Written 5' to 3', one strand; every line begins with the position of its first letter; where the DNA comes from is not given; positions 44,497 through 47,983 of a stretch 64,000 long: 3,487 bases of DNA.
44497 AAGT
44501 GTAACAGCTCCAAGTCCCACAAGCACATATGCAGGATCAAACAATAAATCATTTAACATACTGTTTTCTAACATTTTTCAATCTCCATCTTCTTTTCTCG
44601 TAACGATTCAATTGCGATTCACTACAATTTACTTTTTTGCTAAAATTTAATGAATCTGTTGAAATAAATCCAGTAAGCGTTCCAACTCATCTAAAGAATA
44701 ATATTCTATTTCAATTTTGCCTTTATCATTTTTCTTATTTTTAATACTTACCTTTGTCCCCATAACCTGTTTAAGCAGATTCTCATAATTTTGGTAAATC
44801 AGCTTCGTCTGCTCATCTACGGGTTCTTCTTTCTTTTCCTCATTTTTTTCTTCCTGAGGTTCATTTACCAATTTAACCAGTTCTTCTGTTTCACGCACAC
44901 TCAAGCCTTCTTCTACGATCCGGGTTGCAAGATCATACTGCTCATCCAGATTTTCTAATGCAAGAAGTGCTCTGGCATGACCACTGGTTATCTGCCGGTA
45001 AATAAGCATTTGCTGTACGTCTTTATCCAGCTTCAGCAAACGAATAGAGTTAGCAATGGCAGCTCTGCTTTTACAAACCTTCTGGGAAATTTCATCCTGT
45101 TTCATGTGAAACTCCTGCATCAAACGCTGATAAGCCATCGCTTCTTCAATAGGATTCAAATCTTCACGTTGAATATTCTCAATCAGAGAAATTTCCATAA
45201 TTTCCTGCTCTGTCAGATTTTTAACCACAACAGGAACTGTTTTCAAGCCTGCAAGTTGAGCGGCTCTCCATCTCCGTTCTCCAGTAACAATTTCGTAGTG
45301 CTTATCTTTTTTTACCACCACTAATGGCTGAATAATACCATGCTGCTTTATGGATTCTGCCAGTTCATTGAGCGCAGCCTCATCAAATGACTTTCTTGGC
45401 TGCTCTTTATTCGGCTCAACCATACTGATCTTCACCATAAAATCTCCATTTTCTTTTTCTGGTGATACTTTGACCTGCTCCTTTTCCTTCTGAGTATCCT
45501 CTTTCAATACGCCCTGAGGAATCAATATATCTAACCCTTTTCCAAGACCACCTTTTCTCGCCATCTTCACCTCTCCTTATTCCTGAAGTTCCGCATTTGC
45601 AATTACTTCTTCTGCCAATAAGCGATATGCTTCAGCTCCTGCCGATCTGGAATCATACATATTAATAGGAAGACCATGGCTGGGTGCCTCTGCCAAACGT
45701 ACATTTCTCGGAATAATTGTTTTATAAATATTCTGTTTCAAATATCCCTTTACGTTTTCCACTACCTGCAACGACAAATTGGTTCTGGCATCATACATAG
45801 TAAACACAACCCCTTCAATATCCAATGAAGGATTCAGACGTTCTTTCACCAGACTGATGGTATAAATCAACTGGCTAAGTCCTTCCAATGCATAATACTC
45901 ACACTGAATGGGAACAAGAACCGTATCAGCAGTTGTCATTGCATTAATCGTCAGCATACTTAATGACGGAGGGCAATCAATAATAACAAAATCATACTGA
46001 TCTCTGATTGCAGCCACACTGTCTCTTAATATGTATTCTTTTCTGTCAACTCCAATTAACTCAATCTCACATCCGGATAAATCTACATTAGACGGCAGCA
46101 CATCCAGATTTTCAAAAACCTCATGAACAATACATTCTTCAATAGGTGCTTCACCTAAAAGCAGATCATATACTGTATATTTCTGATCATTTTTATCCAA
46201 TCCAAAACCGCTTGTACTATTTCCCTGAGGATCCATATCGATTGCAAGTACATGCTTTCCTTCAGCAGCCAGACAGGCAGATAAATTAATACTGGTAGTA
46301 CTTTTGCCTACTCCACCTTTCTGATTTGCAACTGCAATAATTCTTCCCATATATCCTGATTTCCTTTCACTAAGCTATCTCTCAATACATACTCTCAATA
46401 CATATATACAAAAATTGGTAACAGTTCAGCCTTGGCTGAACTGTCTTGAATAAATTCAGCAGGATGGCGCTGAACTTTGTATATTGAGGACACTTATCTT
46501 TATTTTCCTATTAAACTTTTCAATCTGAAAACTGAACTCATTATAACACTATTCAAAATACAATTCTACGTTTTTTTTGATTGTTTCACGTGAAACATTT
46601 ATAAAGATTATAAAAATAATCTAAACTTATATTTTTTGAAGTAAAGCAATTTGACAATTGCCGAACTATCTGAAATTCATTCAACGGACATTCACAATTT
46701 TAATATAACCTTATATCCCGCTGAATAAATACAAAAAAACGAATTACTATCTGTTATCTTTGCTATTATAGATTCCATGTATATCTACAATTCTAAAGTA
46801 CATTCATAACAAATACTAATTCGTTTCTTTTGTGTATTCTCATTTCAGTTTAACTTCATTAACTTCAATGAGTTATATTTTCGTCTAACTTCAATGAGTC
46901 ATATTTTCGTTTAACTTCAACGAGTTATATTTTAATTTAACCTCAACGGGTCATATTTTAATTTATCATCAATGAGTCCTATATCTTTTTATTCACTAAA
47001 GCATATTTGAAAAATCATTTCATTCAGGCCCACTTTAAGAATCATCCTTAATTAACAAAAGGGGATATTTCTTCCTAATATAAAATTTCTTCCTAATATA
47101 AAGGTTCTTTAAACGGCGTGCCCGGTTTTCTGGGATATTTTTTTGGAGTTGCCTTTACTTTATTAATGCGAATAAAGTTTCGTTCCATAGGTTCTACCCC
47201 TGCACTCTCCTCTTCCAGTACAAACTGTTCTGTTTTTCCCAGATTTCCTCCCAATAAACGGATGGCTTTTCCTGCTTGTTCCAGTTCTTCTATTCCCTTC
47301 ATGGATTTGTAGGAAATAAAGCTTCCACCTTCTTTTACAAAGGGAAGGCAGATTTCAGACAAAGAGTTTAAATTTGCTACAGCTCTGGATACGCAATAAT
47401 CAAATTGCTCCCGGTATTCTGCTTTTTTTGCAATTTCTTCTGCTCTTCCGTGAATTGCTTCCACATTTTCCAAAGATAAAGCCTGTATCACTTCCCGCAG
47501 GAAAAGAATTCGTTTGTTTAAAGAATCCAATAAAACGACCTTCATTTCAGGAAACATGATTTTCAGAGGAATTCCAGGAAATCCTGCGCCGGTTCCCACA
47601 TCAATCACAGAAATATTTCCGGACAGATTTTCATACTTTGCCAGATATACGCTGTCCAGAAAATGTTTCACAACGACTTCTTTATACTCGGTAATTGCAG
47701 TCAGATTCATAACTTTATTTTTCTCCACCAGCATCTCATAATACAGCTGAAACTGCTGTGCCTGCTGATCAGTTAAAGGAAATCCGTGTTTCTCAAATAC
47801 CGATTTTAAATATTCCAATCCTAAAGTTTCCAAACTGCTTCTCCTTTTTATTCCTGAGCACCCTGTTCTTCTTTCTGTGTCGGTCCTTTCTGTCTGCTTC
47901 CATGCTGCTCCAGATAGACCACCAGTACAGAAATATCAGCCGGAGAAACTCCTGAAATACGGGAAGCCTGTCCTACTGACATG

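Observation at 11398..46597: Exceptionally dense parS cluster: 6 perfect and 5 near-perfect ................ sites in 35 kb beside oriC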

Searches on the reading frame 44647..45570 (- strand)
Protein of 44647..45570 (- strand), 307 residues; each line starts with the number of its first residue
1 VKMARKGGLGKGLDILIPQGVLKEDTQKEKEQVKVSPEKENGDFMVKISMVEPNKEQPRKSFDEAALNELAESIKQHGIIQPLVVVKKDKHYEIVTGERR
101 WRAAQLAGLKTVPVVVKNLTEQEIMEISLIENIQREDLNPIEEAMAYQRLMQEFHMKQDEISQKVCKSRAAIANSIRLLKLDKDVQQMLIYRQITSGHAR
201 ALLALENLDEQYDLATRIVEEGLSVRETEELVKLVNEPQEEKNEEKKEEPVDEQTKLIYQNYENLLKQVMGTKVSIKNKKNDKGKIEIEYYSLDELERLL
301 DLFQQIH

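Call 7: search_protein_families(library=ncbifam, proteins=[window:44647-45570:-])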
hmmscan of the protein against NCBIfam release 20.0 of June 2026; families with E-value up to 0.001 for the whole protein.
window:44647-45570:- (307 aa): 8 families
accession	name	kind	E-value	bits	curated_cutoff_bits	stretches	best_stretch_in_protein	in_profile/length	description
TIGR04285.1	nucleoid_noc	exception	3e-77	259.4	315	1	46-284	5-244/255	nucleoid occlusion protein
TIGR00180.1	parB_part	domain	1.5e-61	207.4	58.45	1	41-218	3-185/186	ParB/RepB/Spo0J family partition protein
TIGR03734.1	PRTRC_parB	hypoth_equivalog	4.8e-37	127.7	278.6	1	56-233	6-187/555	PRTRC system ParB family protein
TIGR03454.1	partition_RepB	equivalog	8.9e-14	51.6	201.5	1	28-180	47-202/325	plasmid partitioning protein RepB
NF010406.0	PRK13832.1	subfamily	1.2e-13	50.5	640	1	53-185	14-145/578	plasmid partitioning protein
NF010440.0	PRK13866.1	equivalog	8.7e-10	38.2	522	1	49-154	71-179/336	plasmid partitioning protein RepB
NF053625.1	SerKinSerKArch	equivalog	1.5e-06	27.6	380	1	46-162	14-132/244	ADP-dependent L-serine kinase SerK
NF010252.0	PRK13698.1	equivalog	5.1e-06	25.6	274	1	41-246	63-272/323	ParB/RepB/Spo0J family plasmid partition protein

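Call 11: find_encoding_contigs(protein=window:44647-45570:-, flank=10000, max_places=6)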
Protein window:44647-45570:- (307 aa): no gene with exactly this product is on record in the collection.
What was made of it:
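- Tried and rejected: An exact-protein look-up with the GTG-start ParB found nothing (call 11).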

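Call 14: find_related_loci(query=window:44647-45564:-, collection=genome_contigs, flank=10000)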
Query window:44647-45564:- (305 aa) in genome_contigs; peptide patterns used: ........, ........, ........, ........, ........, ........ (x = any residue, [..] = any of these).
396 stretches matched a pattern; 103 encode a relative of the query (tblastn E <= 1e-3); the best 80 are kept; 80 distinct loci.
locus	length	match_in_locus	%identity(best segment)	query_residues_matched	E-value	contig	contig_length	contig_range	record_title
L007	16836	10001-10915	86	1-305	2e-159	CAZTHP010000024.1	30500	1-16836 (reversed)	MAG TPA_asm: uncultured Lachnospiraceae bacterium isolate SRP313737_co1_241 genome assembly, contig: NODE_2390_length_30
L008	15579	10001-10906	77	1-304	1e-138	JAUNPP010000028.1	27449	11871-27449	MAG: Lachnospiraceae bacterium isolate S36M_St_33 NODE_974_length_27449_cov_28.669052, whole genome shotgun sequence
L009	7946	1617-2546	57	2-304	5e-112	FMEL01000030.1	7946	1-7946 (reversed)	uncultured Ruminococcus sp. isolate 2789STDY5608882 genome assembly, contig: SCcontig000030, whole genome shotgun sequen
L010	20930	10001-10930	56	2-304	3e-111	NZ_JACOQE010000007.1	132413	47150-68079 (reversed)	Blautia intestinalis strain 27-44 A2744_ctg007, whole genome shotgun sequence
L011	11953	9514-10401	59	2-304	4e-111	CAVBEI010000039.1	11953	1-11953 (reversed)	Lachnospiraceae bacterium isolate H07602-L1_cleanbin_000007 genome assembly, contig: Spades_H07602-L1_contig_2694, whole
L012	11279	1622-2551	57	2-304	4e-111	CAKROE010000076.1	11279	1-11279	MAG: uncultured Blautia sp. isolate REFINED_METABAT215_TOP10_CONTIGS_1500_ASSEMBLY_K77_MERGED__Hadza_MoBio_hadza-E-H_N_1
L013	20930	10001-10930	56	2-304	1e-110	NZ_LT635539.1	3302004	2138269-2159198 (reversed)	Blautia sp. Marseille-P3087 strain Marseille-P3087T, whole genome shotgun sequence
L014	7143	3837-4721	58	2-305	1e-109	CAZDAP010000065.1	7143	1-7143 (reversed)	MAG TPA_asm: uncultured Lachnobacterium sp. isolate SRP315200_co2_530 genome assembly, contig: NODE_17656_length_7143_co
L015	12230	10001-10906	57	1-305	2e-109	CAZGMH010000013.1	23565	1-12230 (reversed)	MAG TPA_asm: uncultured Eubacterium sp. isolate SRP222994_co1_173 genome assembly, contig: NODE_4304_length_23565_cov_14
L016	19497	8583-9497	58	2-304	2e-108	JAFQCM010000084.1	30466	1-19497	MAG: Lachnospiraceae bacterium isolate RGIG1694 Goat_Cecum-2__c510064, whole genome shotgun sequence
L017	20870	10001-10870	57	2-302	4e-108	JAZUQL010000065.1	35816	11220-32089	MAG: Lachnospiraceae bacterium isolate T1900044858_TS20190324.MAGScoT_cleanbin_000006 SGB_3075_k141_3029753, whole genom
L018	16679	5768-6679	56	3-304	3e-108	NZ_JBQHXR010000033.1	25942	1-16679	Blautia sp. HCP3S3_G3 contig00033, whole genome shotgun sequence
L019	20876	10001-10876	57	1-304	6e-108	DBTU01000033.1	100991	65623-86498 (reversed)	MAG TPA_asm: Lachnoclostridium sp. UBA1308 UBA1308_contig_2229, whole genome shotgun sequence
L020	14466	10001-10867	59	12-305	1e-107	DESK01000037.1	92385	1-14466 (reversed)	MAG TPA_asm: Lachnospiraceae bacterium UBA3316 UBA3316_contig_550, whole genome shotgun sequence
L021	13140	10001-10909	56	1-305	2e-107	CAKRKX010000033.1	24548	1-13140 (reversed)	MAG: uncultured Agathobacter sp. isolate REFINED_METABAT215_TOP10_CONTIGS_1500_ASSEMBLY_K77_MERGED__Hadza_PheChl_Fiber-H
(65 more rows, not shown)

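Call 30: search_solved_structures(query=window:44647-45564:-, show_alignments=3, max_evalue=1e-10)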
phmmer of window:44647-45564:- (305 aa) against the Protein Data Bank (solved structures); distinct sequences matched with E-value up to 1e-10: 12.
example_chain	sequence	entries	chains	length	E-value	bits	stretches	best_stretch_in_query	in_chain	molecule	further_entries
7bnk_A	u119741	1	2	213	9.7e-55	189.4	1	43-232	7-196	ParB family protein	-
7o0n_A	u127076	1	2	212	6.1e-54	186.8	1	43-232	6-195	ParB family protein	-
7bnr_A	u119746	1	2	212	6.3e-54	186.8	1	43-232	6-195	ParB family protein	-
6sdk_A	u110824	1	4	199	4.3e-53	184.1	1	44-235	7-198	Stage 0 sporulation protein J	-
7nfu_A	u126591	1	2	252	1.2e-51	179.3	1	25-246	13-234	Nucleoid occlusion protein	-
1vz0_A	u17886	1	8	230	1.4e-51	179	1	39-231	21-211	Chromosome-partitioning protein Spo0J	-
7ng0_A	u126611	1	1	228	8.6e-51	176.5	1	45-246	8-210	Nucleoid occlusion protein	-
6t1f_A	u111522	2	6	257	1.2e-50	176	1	6-233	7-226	Chromosome-partitioning protein ParB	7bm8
4umk_A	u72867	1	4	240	1.3e-48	169.3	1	37-231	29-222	PROBABLE CHROMOSOME-PARTITIONING PROTEIN PARB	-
7ol9_A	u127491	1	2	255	8.1e-45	156.9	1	32-245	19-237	Nucleoid occlusion protein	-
6s6h_A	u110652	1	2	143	1.3e-25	93.9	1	122-233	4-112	Chromosome-partitioning protein ParB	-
6y93_A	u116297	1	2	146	4.8e-24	88.8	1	121-245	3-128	Nucleoid occlusion protein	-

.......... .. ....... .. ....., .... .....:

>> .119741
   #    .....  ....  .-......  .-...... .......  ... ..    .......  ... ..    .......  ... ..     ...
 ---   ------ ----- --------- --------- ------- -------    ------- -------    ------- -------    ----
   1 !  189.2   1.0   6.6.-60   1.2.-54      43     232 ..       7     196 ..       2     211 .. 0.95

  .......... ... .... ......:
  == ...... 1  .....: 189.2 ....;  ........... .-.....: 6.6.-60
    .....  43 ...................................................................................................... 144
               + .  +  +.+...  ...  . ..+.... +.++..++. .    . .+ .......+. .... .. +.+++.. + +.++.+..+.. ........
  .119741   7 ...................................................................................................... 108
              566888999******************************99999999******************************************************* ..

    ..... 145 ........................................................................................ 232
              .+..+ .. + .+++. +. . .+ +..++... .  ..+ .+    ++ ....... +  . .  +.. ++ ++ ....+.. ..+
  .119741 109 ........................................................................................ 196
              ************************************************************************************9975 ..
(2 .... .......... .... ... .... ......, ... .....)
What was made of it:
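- On Chromosomal ParABS centromere (parS): GERRWRA aligned to solved ParB structures at E 1e-54 (call 30).
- Closest known: Bacillus subtilis Spo0J/parS. Same: Homologous ParB (E 4e-53 to 6sdk, call 30).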

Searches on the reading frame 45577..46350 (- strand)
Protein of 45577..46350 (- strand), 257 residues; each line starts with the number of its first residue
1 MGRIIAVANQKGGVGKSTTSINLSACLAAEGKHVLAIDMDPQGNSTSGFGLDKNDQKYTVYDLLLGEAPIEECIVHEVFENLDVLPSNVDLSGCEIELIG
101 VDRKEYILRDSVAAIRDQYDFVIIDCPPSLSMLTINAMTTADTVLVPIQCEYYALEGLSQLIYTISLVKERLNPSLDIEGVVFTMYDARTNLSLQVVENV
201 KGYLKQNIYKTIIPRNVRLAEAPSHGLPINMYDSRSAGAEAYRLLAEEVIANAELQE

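Call 7: search_protein_families(library=ncbifam, proteins=[window:45577-46350:-])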
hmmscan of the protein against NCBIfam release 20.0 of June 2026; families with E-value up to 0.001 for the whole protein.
window:45577-46350:- (257 aa): 30 families (the best 25 are shown)
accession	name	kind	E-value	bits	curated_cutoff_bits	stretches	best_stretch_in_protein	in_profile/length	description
NF041546.1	ParA_partition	equivalog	1.4e-32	112.9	180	2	95-247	55-202/203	ParA family partition ATPase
NF041283.1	PrgP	equivalog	1e-31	110.4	400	1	1-235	1-244/297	ParA superfamily DNA segregation protein PrgP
TIGR03453.1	partition_RepA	equivalog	2.8e-30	105.4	348.45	1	4-166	106-282/387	plasmid partitioning protein RepA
TIGR01969.1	minD_arch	subfamily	2.5e-29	102.2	201.75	1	3-251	1-232/251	cell division ATPase MinD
TIGR01968.1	minD_bact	equivalog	7.8e-22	77.9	212.9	1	3-250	2-237/261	septum site-determining protein MinD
NF010443.0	PRK13869.1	subfamily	4.5e-19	68.5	446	1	4-163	123-296/405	plasmid-partitioning protein RepA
TIGR03371.1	cellulose_yhjQ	equivalog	3.2e-18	66.1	157.85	1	4-252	3-244/246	cellulose biosynthesis protein BcsQ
NF010259.0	PRK13705.1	equivalog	8.3e-17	61.2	725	1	4-160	108-276/388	plasmid-partitioning protein SopA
TIGR01007.1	eps_fam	subfamily_domain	6.6e-15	55.2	108.05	1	4-135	19-143/204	polysaccharide biosynthesis tyrosine autokinase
TIGR01287.1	nifH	equivalog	4.8e-13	49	394.35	1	10-254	7-249/275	nitrogenase iron protein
NF033200.1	F430_CfbC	exception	3.1e-12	46.4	402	1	10-255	7-244/260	Ni-sirohydrochlorin a,c-diamide reductive cyclase ATP-dependent reductase subunit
TIGR01005.1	eps_transp_fam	subfamily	7.4e-11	41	411.7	1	3-191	547-723/754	exopolysaccharide transport protein family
TIGR03018.1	pepcterm_TyrKin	hypoth_equivalog_domain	1.1e-10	41.2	230.65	1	4-147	37-178/207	XrtA-associated tyrosine autokinase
NF009701.0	PRK13230.1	subfamily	1.8e-10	40.3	350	1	10-65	8-61/291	nitrogenase reductase-like protein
NF008079.0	PRK10818.1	equivalog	3.2e-10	39.8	508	1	1-246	1-243/270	septum site-determining protein MinD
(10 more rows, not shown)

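Call 13: find_encoding_contigs(protein=window:45577-46350:-, flank=10000, max_places=6)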
Protein window:45577-46350:- (257 aa): 24 contigs read that carry it; 6 places shown.
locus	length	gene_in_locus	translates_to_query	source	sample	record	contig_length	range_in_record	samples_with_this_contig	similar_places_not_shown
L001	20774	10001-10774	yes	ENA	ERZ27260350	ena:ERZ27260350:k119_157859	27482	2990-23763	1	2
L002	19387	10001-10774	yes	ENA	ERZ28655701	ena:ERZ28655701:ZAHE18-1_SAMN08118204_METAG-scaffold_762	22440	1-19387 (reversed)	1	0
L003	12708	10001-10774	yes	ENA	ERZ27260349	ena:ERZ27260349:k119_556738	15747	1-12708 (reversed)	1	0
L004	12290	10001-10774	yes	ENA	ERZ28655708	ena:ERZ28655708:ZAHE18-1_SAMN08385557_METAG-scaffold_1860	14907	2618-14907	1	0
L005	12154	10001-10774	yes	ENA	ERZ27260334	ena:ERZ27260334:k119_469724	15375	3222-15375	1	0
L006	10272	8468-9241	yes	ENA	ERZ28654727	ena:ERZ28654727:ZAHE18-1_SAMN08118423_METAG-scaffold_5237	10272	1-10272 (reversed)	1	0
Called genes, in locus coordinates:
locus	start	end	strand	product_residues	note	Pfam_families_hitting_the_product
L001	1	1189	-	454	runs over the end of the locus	PF11638:DnaA_N (weak), PF00308:Bac_DnaA, PF08299:Bac_DnaA_C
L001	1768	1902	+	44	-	PF00468:Ribosomal_L34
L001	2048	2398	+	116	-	PF00825:Ribonuclease_P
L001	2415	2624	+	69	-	PF01809:YidD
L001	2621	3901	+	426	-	PF02096:60KD_IMP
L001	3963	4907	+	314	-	PF14804:Jag_N, PF13083:KH_KhpA-B, PF01424:R3H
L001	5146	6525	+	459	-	PF10396:TrmE_N, PF12631:MnmE_helical, PF00350:Dynamin_N (faint), PF01926:MMR_HSR1, PF02421:FeoB_N, PF04548:AIG1 (weak)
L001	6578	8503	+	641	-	PF01134:GIDA, PF07992:Pyr_redox_2 (weak), PF12831:FAD_oxidored (weak), PF21680:GIDA_C_1st, PF13932:SAM_GIDA_C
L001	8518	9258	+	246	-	PF02527:GidB, PF13847:Methyltransf_31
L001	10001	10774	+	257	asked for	PF00142:Fer4_NifH, PF01656:CbiA, PF02374:ArsA_ATPase (faint), PF06564:CBP_BcsQ, PF09140:MipZ, PF10609:ParA, PF13614:AAA_31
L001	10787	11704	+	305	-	PF02195:ParB_N, PF17762:HTH_ParB, PF23552:ParB_C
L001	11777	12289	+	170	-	PF14584:DUF4446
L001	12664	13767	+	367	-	PF01264:Chorismate_synt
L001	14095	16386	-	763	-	PF00330:Aconitase, PF00694:Aconitase_C (faint)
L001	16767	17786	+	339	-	PF02424:ApbE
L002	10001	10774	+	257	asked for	PF00142:Fer4_NifH, PF01656:CbiA, PF02374:ArsA_ATPase (faint), PF06564:CBP_BcsQ, PF09140:MipZ, PF10609:ParA, PF13614:AAA_31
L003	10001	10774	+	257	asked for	PF00142:Fer4_NifH, PF01656:CbiA, PF02374:ArsA_ATPase (faint), PF06564:CBP_BcsQ, PF09140:MipZ, PF10609:ParA, PF13614:AAA_31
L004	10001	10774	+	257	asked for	PF00142:Fer4_NifH, PF01656:CbiA, PF02374:ArsA_ATPase (faint), PF06564:CBP_BcsQ, PF09140:MipZ, PF10609:ParA, PF13614:AAA_31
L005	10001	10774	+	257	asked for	PF00142:Fer4_NifH, PF01656:CbiA, PF02374:ArsA_ATPase (faint), PF06564:CBP_BcsQ, PF09140:MipZ, PF10609:ParA, PF13614:AAA_31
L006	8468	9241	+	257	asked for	PF00142:Fer4_NifH, PF01656:CbiA, PF02374:ArsA_ATPase (faint), PF06564:CBP_BcsQ, PF09140:MipZ, PF10609:ParA, PF13614:AAA_31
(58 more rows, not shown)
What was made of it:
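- ParB has the GERRWRA CTP motif, an HTH domain, and E 1e-54 and 4e-53 to two solved chromosomal ParB structures (calls 7, 13, 30).
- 45577..46350 (-): parA/soj, a Walker-type partition ATPase (257 aa). Calls 7 and 13.
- On Chromosomal ParABS centromere (parS): ParB_N, HTH_ParB and ParB_C domains (call 13).
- Tried and rejected: The ParA look-up worked (call 13).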

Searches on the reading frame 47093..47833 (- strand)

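Call 7: search_protein_families(library=ncbifam, proteins=[window:47093-47833:-])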
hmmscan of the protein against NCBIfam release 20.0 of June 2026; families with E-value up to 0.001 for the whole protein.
window:47093-47833:- (246 aa): 5 families
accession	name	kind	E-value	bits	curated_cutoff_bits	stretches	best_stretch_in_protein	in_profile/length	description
TIGR00138.1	rsmG_gidB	equivalog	1e-52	178.5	99.5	1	28-205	1-173/183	16S rRNA (guanine(527)-N(7))-methyltransferase RsmG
TIGR03534.1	RF_mod_PrmC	equivalog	9.2e-07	28.6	199.1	1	52-149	74-162/253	peptide chain release factor N(5)-glutamine methyltransferase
NF006138.0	PRK08287.1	equivalog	6.6e-06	26.1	210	1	69-136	28-96/189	decarboxylating cobalt-precorrin-6B (C(15))-methyltransferase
TIGR02469.1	CbiT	equivalog_domain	8e-06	26.1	78.3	1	64-171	12-117/124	precorrin-6Y C5,15-methyltransferase (decarboxylating) subunit CbiT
TIGR01983.1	UbiG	equivalog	0.00098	18.5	102.95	0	68-171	46-148/228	bifunctional 2-polyprenyl-6-hydroxyphenol methylase/3-demethylubiquinol 3-O-methyltransferase UbiG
